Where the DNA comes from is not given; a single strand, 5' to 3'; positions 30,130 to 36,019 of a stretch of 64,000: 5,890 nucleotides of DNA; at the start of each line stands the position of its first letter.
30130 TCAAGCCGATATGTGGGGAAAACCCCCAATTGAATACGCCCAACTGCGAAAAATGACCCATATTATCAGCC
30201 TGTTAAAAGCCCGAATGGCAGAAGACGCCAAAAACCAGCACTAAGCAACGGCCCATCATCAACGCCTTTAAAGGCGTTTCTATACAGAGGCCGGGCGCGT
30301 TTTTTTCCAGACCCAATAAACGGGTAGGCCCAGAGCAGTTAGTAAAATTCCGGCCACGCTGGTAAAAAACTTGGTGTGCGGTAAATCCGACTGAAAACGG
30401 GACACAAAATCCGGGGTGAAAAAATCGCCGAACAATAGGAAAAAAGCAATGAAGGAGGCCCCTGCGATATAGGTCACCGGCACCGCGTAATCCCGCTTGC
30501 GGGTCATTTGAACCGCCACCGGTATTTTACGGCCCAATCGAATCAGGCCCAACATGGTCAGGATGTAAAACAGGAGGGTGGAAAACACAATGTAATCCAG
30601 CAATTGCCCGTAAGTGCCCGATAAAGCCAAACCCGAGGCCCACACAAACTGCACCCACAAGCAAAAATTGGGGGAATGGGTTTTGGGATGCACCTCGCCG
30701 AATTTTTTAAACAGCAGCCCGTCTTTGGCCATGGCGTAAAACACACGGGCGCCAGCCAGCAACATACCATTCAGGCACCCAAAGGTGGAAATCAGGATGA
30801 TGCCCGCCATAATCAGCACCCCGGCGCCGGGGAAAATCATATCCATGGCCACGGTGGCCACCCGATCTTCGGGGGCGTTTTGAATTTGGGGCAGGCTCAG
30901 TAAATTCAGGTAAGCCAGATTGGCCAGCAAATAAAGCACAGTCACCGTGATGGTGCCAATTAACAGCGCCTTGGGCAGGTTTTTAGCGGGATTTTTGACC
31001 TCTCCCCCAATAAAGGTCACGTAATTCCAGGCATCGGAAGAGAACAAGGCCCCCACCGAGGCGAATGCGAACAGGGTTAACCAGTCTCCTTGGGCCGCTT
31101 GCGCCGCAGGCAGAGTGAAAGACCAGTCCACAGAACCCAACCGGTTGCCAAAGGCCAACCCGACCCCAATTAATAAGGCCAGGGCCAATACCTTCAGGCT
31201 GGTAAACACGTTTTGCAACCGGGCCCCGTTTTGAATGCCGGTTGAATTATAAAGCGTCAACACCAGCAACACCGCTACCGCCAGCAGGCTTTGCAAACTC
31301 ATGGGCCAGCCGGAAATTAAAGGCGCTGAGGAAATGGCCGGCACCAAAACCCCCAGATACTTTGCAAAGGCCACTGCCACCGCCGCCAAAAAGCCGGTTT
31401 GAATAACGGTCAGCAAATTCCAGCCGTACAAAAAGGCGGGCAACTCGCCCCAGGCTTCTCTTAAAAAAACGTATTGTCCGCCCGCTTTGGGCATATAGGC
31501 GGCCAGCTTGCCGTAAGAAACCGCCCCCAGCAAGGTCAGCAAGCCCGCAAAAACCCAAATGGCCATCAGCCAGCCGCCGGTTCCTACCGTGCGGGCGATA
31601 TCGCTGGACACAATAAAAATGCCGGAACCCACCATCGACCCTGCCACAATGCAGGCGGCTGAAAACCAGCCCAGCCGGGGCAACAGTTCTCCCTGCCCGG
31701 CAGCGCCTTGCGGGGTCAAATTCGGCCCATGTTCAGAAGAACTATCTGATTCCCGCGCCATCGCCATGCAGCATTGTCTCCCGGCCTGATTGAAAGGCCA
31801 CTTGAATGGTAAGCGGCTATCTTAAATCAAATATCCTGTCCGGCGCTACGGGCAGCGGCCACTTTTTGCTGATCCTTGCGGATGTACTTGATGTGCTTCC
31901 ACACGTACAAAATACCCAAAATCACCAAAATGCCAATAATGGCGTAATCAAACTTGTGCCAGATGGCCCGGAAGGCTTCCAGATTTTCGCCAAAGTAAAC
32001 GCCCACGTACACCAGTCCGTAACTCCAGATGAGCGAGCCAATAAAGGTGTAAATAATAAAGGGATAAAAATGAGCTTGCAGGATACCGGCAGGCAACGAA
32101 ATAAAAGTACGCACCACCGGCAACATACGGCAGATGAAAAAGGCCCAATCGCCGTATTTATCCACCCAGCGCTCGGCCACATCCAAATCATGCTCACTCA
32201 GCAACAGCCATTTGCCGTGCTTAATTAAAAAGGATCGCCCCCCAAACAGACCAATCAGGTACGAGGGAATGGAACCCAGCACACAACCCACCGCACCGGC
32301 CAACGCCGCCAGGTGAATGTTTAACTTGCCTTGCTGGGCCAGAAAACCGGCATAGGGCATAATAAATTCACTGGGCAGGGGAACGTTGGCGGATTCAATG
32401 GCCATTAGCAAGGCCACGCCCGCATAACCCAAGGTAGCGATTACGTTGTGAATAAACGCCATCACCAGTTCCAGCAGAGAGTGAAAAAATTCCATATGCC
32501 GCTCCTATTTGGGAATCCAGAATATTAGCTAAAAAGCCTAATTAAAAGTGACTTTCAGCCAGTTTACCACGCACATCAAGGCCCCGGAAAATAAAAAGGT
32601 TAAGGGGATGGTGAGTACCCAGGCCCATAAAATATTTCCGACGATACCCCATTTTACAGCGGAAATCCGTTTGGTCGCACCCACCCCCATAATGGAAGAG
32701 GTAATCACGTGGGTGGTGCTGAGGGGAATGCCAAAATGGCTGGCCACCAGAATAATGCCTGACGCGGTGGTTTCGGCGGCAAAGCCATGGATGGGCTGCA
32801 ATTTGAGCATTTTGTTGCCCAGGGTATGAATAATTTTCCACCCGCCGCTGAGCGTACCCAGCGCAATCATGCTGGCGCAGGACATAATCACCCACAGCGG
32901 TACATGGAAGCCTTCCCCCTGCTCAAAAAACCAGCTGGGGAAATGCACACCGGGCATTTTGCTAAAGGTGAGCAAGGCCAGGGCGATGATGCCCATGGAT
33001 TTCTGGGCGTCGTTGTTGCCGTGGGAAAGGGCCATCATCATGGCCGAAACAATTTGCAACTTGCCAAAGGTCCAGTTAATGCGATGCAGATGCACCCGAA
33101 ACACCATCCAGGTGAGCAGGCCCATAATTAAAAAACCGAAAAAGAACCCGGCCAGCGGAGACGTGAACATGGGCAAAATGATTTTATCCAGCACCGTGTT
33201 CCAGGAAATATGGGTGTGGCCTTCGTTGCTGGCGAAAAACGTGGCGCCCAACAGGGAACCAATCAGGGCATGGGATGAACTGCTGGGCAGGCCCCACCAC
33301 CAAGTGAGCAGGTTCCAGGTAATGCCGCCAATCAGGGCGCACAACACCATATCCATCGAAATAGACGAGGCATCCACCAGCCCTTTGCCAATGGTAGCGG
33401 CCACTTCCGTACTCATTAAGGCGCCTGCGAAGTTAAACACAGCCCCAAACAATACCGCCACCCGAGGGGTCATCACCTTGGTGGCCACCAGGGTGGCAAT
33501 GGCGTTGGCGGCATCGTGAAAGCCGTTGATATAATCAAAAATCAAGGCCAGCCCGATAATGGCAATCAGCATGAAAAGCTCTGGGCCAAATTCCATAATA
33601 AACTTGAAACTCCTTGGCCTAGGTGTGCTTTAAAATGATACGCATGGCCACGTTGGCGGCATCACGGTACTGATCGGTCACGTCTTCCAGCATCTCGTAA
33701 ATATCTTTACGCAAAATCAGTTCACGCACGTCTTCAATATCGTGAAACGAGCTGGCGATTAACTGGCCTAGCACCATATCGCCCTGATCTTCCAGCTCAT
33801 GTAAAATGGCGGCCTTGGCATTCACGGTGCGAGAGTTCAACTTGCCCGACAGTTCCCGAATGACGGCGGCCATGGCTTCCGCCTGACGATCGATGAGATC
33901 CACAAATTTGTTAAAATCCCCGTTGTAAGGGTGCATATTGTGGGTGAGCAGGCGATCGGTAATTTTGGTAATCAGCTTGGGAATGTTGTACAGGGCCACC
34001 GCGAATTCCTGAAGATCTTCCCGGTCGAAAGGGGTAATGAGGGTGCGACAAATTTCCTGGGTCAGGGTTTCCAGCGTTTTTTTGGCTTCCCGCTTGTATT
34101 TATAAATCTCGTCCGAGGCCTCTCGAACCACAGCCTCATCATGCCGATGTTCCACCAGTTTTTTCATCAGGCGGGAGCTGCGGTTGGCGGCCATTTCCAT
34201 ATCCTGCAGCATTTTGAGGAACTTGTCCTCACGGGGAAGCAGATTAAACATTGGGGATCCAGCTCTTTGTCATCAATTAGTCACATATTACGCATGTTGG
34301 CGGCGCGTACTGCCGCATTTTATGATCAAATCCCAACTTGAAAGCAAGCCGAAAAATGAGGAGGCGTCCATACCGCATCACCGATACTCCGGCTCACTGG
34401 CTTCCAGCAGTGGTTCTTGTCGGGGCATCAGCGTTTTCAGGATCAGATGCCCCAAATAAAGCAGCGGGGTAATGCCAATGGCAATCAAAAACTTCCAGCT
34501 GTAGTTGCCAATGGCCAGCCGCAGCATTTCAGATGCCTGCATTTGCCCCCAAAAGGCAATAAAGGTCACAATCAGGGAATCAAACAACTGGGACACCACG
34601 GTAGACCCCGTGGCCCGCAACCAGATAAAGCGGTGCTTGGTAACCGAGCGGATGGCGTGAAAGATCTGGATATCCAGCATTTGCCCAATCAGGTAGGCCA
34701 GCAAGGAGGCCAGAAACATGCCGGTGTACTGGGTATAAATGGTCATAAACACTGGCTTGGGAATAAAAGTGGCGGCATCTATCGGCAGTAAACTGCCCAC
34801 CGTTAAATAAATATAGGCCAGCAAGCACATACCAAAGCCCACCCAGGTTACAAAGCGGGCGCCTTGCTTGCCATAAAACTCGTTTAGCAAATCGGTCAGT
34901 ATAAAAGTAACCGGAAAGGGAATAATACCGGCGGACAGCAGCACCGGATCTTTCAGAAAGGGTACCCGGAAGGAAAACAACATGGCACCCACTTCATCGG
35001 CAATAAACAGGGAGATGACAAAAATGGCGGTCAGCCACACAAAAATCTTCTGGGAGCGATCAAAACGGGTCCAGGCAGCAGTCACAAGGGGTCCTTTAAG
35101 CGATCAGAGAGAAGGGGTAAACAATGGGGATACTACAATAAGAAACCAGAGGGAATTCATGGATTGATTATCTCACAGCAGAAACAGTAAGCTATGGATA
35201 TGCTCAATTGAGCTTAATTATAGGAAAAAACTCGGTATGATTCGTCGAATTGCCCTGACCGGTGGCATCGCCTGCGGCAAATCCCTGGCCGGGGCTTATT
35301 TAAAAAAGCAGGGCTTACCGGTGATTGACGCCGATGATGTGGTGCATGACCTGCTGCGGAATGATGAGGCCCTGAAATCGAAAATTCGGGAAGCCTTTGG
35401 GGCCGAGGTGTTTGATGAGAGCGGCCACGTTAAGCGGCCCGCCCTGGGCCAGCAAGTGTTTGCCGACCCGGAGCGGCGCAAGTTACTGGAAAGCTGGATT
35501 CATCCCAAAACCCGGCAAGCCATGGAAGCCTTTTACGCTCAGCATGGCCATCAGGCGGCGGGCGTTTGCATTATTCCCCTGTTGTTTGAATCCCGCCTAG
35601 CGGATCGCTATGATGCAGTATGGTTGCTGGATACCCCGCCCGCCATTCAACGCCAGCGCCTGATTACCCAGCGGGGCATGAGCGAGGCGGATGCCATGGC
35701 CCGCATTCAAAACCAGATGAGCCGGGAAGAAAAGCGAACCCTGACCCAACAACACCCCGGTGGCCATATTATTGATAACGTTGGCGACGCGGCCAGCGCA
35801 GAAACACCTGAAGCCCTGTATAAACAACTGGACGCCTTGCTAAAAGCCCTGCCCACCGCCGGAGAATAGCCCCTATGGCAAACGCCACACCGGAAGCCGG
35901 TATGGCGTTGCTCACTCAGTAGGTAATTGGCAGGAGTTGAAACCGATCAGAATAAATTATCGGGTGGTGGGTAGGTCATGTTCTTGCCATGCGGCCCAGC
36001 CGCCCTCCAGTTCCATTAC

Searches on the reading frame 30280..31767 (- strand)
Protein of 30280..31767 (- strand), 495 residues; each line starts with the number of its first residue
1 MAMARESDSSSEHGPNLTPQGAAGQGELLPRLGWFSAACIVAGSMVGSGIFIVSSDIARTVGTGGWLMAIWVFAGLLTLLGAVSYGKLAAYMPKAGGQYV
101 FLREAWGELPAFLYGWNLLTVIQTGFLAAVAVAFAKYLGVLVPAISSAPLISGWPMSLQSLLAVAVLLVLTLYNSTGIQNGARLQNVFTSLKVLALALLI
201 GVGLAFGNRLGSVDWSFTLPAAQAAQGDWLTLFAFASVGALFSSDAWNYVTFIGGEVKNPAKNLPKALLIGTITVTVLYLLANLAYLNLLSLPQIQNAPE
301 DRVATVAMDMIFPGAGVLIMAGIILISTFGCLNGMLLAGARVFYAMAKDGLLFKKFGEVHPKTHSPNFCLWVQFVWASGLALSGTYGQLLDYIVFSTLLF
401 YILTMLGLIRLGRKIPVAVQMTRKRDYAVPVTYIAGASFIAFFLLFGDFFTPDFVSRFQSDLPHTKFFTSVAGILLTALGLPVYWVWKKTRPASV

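Call 79: search_protein_families(library=pfam, proteins=[window:30280-31767:-], max_evalue=0.00001)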
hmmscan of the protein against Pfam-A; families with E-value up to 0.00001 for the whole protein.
window:30280-31767:- (495 aa): 2 families
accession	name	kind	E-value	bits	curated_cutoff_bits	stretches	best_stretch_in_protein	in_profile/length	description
PF13520.12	AA_permease_2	-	2.4e-55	188.6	27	1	32-472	1-420/427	Amino acid permease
PF00324.27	AA_permease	-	7.3e-39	134.2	24.6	1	40-493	5-466/470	Amino acid permease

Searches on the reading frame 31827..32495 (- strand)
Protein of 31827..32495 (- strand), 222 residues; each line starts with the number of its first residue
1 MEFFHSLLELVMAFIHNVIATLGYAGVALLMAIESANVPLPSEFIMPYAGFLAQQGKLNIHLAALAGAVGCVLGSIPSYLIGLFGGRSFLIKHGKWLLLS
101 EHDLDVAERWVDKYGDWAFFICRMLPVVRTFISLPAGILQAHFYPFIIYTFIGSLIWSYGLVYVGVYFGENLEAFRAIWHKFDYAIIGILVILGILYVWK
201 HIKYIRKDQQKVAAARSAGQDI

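Call 79: search_protein_families(library=pfam, proteins=[window:31827-32495:-], max_evalue=0.00001)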
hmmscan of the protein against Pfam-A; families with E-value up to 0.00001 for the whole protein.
window:31827-32495:- (222 aa): 1 family
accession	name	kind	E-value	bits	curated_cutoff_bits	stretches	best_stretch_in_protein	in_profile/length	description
PF09335.16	VTT_dom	-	4.1e-22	79.4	33.9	1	40-166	1-122/123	VTT domain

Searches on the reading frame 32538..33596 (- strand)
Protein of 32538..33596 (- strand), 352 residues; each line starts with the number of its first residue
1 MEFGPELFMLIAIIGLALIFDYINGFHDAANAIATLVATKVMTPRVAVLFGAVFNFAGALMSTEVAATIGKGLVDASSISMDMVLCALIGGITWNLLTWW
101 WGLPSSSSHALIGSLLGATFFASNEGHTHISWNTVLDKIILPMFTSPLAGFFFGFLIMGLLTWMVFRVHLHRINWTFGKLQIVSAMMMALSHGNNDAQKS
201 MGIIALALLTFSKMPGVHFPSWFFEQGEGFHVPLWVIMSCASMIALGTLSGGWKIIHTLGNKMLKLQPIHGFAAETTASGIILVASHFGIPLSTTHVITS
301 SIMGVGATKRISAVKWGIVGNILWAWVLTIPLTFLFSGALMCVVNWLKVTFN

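Call 79: search_protein_families(library=pfam, proteins=[window:32538-33596:-], max_evalue=0.00001)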
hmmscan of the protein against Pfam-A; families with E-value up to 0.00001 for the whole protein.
window:32538-33596:- (352 aa): 1 family
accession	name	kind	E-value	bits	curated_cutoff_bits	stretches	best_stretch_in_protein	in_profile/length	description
PF01384.25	PHO4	-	1.4e-97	327.3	33.7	1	24-337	1-350/350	Phosphate transporter family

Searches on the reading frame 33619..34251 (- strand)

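Call 79: search_protein_families(library=pfam, proteins=[window:33619-34251:-], max_evalue=0.00001)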
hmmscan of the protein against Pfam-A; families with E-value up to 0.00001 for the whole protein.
window:33619-34251:- (210 aa): 1 family
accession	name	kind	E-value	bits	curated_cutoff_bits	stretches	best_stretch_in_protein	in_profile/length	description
PF01865.21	PhoU_div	-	1.7e-13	50.8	24.4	1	5-207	7-213/214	Protein of unknown function DUF47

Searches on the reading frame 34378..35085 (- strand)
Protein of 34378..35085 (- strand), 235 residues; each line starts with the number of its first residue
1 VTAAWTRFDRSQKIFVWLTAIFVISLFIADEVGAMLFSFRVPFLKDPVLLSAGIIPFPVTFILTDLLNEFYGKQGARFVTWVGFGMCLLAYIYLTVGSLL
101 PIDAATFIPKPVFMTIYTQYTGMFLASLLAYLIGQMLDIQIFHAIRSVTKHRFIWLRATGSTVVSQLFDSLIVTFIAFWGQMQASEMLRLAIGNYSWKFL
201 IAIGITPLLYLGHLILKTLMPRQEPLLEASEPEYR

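Call 79: search_protein_families(library=pfam, proteins=[window:34378-35085:-], max_evalue=0.00001)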
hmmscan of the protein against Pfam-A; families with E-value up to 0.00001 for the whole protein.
window:34378-35085:- (235 aa): 1 family
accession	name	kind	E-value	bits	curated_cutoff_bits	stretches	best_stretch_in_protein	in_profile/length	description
PF02592.20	Vut_1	-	1.9e-46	158.6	27.2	1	51-211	1-151/152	Putative vitamin uptake transporter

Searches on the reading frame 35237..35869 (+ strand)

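Call 79: search_protein_families(library=pfam, proteins=[window:35237-35869:+], max_evalue=0.00001)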
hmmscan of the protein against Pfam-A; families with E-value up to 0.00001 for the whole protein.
window:35237-35869:+ (210 aa): 1 family
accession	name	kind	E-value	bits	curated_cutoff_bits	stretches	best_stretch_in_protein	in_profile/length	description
PF01121.26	CoaE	-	6.1e-47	160.1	27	1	5-171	3-169/180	Dephospho-CoA kinase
